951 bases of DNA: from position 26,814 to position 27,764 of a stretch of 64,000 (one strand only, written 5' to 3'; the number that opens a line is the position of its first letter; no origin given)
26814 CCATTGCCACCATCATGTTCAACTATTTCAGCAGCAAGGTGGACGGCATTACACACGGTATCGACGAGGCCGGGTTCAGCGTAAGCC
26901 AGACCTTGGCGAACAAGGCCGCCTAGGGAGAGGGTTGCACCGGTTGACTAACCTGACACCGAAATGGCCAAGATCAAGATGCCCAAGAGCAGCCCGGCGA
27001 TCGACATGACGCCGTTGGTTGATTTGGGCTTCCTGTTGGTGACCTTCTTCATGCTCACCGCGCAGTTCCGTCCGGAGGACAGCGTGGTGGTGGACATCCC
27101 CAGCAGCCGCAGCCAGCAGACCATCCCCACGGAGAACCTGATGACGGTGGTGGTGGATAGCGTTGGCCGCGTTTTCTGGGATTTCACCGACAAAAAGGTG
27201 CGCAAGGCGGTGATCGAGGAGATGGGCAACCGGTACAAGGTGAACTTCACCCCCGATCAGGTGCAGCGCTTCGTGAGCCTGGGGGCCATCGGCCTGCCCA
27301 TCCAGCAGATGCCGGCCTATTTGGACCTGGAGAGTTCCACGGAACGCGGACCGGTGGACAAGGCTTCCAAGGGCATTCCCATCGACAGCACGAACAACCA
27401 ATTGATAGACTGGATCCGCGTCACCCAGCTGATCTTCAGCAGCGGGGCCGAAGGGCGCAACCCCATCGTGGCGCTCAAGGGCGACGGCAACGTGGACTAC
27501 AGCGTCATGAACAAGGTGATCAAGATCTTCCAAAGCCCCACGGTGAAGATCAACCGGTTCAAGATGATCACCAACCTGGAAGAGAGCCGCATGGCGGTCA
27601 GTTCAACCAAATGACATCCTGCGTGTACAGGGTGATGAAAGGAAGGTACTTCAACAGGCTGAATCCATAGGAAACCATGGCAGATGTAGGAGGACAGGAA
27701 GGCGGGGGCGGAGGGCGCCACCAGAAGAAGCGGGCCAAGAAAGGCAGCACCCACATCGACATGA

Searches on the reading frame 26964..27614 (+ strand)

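Call 70: search_protein_families(library=pfam, proteins=[window:26964-27614:+], max_evalue=0.001)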
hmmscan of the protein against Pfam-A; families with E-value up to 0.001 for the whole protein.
window:26964-27614:+ (216 aa): 1 family
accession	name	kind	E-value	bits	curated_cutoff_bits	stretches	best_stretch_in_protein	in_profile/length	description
PF02472.21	ExbD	-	8.4e-17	61.9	25.4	1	8-190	3-114/128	Biopolymer transport protein ExbD/TolR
